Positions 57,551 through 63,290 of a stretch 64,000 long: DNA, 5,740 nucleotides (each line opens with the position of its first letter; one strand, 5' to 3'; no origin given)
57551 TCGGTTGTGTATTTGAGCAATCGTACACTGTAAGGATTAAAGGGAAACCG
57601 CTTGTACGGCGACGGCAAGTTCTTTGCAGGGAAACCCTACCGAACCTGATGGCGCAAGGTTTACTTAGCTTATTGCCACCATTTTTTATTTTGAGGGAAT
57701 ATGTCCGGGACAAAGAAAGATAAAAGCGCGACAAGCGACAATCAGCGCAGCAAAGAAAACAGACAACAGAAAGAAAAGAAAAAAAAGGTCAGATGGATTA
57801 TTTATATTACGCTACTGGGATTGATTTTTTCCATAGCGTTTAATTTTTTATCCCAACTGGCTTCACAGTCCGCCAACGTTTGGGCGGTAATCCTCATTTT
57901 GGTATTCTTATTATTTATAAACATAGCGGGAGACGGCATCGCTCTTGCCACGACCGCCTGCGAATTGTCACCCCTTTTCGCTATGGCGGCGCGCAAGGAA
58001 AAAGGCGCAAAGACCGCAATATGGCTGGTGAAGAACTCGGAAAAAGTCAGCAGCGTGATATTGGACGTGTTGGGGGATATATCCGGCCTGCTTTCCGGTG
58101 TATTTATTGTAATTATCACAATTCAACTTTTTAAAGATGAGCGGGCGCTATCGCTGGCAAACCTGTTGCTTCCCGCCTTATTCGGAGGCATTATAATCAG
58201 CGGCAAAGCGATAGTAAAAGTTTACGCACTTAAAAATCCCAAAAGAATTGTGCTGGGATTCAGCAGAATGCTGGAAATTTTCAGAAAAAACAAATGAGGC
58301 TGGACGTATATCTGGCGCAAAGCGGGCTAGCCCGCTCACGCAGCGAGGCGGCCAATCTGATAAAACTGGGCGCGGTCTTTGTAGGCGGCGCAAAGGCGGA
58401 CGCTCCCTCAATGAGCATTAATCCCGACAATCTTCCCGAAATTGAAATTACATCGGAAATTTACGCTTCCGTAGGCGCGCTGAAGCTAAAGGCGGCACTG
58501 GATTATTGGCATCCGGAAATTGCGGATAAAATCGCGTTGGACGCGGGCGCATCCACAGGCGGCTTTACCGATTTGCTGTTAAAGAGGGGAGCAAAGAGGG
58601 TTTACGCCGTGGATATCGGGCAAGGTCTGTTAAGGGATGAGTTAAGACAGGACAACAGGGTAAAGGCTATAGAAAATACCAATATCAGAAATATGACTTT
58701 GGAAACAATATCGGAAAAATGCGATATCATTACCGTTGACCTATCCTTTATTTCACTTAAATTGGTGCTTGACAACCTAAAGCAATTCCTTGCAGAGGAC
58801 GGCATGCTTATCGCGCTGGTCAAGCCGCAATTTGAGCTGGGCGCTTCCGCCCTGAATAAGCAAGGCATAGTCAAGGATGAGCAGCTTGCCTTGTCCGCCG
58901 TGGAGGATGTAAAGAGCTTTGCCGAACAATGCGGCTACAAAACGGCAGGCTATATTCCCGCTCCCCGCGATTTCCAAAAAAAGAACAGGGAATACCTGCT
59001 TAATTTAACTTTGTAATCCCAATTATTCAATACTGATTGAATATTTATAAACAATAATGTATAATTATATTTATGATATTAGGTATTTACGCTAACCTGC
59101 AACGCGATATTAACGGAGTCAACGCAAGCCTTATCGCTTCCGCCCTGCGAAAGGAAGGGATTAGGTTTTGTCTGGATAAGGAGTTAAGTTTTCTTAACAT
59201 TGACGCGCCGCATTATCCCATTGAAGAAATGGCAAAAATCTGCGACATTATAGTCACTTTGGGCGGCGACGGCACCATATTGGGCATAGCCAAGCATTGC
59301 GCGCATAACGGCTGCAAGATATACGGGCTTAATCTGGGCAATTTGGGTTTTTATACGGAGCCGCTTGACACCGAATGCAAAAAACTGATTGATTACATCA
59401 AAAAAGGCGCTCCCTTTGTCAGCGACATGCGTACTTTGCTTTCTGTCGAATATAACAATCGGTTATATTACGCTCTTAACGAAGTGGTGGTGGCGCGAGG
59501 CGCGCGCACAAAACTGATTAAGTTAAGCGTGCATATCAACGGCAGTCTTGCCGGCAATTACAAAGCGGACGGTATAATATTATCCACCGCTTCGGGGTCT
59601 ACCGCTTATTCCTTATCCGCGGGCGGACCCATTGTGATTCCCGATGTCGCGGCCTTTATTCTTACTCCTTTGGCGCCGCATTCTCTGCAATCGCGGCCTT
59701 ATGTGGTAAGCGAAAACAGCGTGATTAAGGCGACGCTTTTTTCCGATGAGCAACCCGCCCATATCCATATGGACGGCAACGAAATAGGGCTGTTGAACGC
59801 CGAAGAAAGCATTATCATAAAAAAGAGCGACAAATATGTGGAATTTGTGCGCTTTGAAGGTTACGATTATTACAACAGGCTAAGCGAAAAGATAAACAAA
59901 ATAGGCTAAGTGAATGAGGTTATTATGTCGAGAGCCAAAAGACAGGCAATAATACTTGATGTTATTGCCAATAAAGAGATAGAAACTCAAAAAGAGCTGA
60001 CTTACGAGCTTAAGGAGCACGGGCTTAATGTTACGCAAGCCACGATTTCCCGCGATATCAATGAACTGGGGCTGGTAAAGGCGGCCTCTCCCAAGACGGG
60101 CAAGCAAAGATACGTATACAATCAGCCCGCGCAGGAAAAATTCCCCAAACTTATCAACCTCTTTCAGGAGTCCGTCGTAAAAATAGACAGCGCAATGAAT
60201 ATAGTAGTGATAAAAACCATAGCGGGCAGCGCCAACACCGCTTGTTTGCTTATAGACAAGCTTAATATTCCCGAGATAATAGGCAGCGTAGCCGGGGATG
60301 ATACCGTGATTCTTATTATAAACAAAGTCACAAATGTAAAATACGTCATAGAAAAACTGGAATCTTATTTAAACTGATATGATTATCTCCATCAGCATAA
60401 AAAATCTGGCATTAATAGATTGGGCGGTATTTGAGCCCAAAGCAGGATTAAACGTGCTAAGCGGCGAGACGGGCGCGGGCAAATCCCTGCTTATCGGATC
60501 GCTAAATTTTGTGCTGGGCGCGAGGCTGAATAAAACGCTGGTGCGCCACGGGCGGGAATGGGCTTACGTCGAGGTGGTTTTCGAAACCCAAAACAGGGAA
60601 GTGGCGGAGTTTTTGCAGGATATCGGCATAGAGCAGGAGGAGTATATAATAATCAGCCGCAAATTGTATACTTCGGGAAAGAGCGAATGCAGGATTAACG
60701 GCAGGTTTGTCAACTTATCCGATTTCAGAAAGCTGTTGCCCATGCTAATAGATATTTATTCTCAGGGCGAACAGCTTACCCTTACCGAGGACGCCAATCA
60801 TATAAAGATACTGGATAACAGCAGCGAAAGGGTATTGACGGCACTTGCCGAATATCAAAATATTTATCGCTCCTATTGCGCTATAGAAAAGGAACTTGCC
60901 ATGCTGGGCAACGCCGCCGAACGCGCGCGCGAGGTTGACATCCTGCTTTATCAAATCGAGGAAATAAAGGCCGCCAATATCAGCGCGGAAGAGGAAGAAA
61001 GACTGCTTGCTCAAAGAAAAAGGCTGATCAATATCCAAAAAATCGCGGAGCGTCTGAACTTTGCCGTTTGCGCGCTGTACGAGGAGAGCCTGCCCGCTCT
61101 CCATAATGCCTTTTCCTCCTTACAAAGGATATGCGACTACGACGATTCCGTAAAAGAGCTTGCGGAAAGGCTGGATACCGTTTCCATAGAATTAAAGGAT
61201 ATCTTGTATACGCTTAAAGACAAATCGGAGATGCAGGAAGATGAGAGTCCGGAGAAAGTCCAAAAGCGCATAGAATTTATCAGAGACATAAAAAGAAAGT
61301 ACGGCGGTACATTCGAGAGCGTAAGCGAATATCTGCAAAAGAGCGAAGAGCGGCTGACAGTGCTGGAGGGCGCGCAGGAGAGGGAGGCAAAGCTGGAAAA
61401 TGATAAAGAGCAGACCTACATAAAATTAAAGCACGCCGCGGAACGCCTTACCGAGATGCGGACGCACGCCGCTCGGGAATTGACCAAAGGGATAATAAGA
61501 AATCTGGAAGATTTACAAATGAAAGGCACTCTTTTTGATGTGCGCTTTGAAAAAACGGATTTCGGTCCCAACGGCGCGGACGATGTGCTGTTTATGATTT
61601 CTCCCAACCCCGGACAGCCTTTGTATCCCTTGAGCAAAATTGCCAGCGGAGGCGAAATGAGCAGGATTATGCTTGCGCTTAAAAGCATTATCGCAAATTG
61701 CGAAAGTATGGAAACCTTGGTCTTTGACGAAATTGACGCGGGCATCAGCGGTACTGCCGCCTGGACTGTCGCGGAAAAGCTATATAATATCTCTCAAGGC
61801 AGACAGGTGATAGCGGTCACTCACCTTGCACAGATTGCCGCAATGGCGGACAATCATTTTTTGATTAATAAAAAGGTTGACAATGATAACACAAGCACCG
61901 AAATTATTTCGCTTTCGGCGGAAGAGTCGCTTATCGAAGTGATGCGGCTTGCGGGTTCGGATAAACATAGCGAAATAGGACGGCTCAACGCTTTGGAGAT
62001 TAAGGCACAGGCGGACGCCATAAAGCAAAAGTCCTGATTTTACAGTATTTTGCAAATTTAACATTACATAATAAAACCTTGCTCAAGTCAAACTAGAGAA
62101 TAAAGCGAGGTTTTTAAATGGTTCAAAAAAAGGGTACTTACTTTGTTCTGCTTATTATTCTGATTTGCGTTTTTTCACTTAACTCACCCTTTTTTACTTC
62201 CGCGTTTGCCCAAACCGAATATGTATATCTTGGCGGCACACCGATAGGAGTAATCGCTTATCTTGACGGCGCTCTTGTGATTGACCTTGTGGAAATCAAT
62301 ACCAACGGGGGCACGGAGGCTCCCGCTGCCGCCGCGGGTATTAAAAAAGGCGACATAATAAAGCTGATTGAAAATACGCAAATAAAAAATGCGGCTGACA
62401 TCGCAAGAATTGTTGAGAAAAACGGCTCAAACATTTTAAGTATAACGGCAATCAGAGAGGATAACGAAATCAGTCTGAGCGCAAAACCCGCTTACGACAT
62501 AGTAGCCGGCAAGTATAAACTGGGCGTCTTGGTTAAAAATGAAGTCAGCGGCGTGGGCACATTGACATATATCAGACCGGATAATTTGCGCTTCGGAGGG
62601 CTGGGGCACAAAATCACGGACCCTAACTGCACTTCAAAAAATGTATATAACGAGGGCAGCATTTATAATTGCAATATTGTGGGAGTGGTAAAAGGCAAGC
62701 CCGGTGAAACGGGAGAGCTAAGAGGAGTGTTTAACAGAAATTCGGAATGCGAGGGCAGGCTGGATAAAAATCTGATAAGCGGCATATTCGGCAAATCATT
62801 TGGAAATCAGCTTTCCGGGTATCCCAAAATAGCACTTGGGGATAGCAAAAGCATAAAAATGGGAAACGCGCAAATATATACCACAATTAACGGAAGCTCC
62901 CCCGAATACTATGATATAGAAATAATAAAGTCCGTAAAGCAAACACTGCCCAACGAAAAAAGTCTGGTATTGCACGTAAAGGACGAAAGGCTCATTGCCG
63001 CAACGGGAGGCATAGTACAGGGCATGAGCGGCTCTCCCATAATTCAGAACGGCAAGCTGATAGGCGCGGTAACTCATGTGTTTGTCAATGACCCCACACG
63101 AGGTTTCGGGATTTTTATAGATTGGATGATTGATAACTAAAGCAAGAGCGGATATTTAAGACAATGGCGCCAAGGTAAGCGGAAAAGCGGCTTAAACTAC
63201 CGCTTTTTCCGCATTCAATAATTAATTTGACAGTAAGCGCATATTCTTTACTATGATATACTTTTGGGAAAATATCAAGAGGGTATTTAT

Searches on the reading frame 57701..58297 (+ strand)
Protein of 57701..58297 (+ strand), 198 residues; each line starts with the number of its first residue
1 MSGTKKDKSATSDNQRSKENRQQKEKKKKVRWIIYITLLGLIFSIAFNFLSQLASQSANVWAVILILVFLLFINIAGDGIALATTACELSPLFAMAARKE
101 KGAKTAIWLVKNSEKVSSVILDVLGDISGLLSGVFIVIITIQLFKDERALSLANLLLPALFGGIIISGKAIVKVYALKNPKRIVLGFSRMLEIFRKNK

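Call 5: search_protein_families(library=pfam, proteins=[window:57701-58297:+])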
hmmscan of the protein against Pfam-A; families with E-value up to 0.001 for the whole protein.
window:57701-58297:+ (198 aa): 2 families
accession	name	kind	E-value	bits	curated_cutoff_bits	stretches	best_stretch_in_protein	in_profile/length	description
PF01595.25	CNNM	-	1e-05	25.8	28.4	1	65-195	1-128/181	Cyclin M transmembrane N-terminal domain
PF03169.20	OPT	-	4.3e-05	22.8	25.8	1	9-91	330-411/623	OPT oligopeptide transporter protein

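Call 6: search_protein_families(library=ncbifam, proteins=[window:57701-58297:+], max_evalue=0.01)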
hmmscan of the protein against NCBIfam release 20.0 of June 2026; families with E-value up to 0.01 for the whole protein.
window:57701-58297:+ (198 aa): 2 families
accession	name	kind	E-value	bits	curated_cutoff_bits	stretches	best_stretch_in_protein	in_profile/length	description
TIGR00728.1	OPT_sfam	superfamily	0.00019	20.2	128.35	1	12-90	361-436/659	OPT family oligopeptide transporter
TIGR01218.1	Gpos_tandem_5TM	subfamily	0.0015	18.3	35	1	5-74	119-190/208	tandem five-TM protein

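Call 20: find_encoding_contigs(protein=window:57701-58297:+, flank=3000, max_places=4)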
Protein window:57701-58297:+ (198 aa): 12 contigs read that carry it; 4 places shown.
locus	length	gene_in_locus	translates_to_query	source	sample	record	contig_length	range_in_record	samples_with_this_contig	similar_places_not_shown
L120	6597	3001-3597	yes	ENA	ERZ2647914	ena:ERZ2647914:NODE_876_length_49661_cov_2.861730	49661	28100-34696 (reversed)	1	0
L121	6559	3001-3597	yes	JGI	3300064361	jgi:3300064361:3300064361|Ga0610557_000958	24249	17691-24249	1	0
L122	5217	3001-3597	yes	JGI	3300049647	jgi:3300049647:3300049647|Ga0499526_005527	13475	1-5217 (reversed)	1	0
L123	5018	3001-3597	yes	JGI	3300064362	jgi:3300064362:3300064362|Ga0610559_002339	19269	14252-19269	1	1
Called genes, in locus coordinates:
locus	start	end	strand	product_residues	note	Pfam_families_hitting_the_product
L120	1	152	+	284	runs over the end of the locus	PF00763:THF_DHG_CYH, PF02882:THF_DHG_CYH_C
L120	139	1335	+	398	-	PF13742:tRNA_anti_2, PF01336:tRNA_anti-codon (weak), PF02601:Exonuc_VII_L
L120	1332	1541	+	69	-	PF02609:Exonuc_VII_S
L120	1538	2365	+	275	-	PF00348:polyprenyl_synt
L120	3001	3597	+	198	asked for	PF01595:CNNM (weak)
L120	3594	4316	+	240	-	PF01479:S4, PF01728:FtsJ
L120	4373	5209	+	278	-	PF01513:NAD_kinase, PF20143:NAD_kinase_C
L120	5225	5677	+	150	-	PF01316:Arg_repressor, PF02863:Arg_repressor_C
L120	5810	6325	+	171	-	-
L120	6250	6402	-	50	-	-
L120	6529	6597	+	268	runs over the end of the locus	PF02463:SMC_N (weak)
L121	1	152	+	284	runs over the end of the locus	PF00763:THF_DHG_CYH, PF02882:THF_DHG_CYH_C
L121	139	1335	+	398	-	PF13742:tRNA_anti_2, PF01336:tRNA_anti-codon (weak), PF02601:Exonuc_VII_L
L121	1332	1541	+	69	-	PF02609:Exonuc_VII_S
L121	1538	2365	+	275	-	PF00348:polyprenyl_synt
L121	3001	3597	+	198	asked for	PF01595:CNNM (weak)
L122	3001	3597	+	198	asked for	PF01595:CNNM (weak)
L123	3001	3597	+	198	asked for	PF01595:CNNM (weak)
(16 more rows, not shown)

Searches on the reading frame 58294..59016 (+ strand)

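Call 5: search_protein_families(library=pfam, proteins=[window:58294-59016:+])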
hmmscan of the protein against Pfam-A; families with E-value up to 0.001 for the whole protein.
window:58294-59016:+ (240 aa): 4 families
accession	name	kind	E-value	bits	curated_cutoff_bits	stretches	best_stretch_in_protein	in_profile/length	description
PF01728.25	FtsJ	-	1.5e-35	123.2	24.1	1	57-237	1-178/181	FtsJ-like methyltransferase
PF01479.30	S4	-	2.4e-11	43.6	22.8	1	1-44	1-44/48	S4 domain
PF08241.18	Methyltransf_11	-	4.1e-05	24.6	21.2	1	82-173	1-94/95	Methyltransferase domain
PF13649.12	Methyltransf_25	-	0.00013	23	27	1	82-170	2-97/97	Methyltransferase domain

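Call 6: search_protein_families(library=ncbifam, proteins=[window:58294-59016:+], max_evalue=0.01)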
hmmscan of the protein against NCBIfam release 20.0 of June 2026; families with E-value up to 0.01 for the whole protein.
window:58294-59016:+ (240 aa): 11 families
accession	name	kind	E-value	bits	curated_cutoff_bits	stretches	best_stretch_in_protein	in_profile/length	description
TIGR00478.1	tly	subfamily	5.7e-57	192.7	185.8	1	2-232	1-227/228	TlyA family rRNA (cytidine-2'-O)-methyltransferase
NF049952.1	23rRNACMtaseTlyA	equivalog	5.3e-55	186.5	250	1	1-234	1-230/236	23S rRNA (cytidine-2'-O)-methyltransferase TlyA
NF043040.1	corrin_prot_MT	hypoth_equivalog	4.2e-06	26.3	180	1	78-174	42-147/216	corrinoid protein-associated methyltransferase CpaM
NF003717.0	PRK05327.1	equivalog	5e-05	23.3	116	1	2-52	93-143/202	30S ribosomal protein S4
TIGR01017.1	rpsD_bact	equivalog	6.4e-05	22.8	177.2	1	1-50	90-139/200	30S ribosomal protein S4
TIGR02072.1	BioC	equivalog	9.5e-05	22.3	184.95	1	67-173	25-131/244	malonyl-ACP O-methyltransferase BioC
TIGR02021.1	BchM-ChlM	equivalog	0.00012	21.6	158.9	1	76-146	53-122/218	magnesium protoporphyrin IX methyltransferase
NF008734.0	PRK11760.1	equivalog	0.0038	16.7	176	1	77-126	211-257/359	23S rRNA (cytidine(2498)-2'-O)-methyltransferase RlmM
NF003139.0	PRK04051.1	equivalog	0.0044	16.9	138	1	2-52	104-154/179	30S ribosomal protein S4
NF011529.0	PRK14968.1-3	equivalog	0.0056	16.1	162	1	77-152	34-108/198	putative methyltransferase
TIGR04290.1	meth_Rta_06860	hypoth_equivalog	0.0061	16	300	1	75-173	47-149/226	TIGR04290 family methyltransferase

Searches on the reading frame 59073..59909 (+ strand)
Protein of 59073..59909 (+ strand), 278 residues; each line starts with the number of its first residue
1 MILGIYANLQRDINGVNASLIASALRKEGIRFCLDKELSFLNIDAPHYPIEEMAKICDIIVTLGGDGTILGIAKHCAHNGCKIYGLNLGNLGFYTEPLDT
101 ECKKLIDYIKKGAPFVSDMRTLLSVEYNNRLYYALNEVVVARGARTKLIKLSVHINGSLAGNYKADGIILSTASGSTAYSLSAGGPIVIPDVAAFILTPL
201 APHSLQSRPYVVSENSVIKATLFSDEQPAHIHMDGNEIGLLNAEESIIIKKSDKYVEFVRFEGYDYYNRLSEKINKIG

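Call 5: search_protein_families(library=pfam, proteins=[window:59073-59909:+])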
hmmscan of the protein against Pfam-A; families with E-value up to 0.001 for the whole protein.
window:59073-59909:+ (278 aa): 2 families
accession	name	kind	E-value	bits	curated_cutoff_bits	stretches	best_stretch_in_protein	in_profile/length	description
PF20143.4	NAD_kinase_C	-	1.7e-32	112.2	23.7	1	135-260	1-125/126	ATP-NAD kinase C-terminal domain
PF01513.26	NAD_kinase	-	5.6e-13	49.8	25.5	1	51-108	67-124/130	ATP-NAD kinase N-terminal domain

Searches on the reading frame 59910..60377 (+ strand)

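Call 5: search_protein_families(library=pfam, proteins=[window:59910-60377:+])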
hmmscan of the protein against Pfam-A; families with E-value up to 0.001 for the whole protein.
window:59910-60377:+ (155 aa): 2 families
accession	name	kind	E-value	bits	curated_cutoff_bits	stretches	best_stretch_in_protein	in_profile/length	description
PF01316.27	Arg_repressor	-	3e-22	78.6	27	1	6-73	1-65/70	Arginine repressor, DNA binding domain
PF02863.23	Arg_repressor_C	-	3.8e-22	78.3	25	1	85-151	1-67/68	Arginine repressor, C-terminal domain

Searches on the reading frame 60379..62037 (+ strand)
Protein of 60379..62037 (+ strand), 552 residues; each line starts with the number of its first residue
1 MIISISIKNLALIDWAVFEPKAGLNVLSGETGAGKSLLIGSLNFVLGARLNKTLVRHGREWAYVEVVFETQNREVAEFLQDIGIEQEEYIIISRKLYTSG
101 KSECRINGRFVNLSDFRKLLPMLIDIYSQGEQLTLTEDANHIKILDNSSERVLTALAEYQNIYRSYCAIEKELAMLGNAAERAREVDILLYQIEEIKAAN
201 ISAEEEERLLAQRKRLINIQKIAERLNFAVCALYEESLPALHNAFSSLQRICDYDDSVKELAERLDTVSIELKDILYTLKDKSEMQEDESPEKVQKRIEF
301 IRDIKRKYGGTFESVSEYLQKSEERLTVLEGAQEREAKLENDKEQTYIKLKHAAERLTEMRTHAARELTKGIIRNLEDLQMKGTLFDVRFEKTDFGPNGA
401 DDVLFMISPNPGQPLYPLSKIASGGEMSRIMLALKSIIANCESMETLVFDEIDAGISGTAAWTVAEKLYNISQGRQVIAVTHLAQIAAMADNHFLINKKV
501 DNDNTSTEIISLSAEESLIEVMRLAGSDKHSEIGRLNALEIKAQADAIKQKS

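Call 5: search_protein_families(library=pfam, proteins=[window:60379-62037:+])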
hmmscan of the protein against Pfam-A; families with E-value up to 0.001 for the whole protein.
window:60379-62037:+ (552 aa): 3 families
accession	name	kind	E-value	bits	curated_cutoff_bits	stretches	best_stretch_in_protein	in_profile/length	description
PF02463.25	SMC_N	-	1.3e-19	70.9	40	1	15-498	17-213/220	RecF/RecN/SMC N terminal domain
PF13476.12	AAA_23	-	3.2e-08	34.9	27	1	4-196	1-196/201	AAA domain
PF13304.12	AAA_21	-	2.3e-05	25.1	27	0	194-483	85-299/304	AAA domain, putative AbiEii toxin, Type IV TA system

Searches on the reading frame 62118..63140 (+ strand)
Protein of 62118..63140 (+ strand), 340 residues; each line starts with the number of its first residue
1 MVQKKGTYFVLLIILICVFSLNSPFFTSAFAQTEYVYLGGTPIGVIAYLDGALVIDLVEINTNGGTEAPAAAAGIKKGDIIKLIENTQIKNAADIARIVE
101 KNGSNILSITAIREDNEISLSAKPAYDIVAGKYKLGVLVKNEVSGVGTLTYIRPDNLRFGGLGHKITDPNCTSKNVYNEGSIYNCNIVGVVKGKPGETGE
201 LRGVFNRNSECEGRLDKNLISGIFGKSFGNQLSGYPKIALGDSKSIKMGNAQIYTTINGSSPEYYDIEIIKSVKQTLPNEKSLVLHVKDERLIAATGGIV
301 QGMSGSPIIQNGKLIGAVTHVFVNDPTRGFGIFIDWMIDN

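Call 5: search_protein_families(library=pfam, proteins=[window:62118-63140:+])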
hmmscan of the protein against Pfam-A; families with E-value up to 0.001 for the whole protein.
window:62118-63140:+ (340 aa): 2 families
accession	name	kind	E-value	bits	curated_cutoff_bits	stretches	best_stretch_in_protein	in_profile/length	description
PF05580.18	Peptidase_S55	-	8.8e-73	245.2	25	1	132-338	2-210/210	SpoIVB peptidase S55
PF17820.7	PDZ_6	-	0.0001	22.4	27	1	65-106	6-48/54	PDZ domain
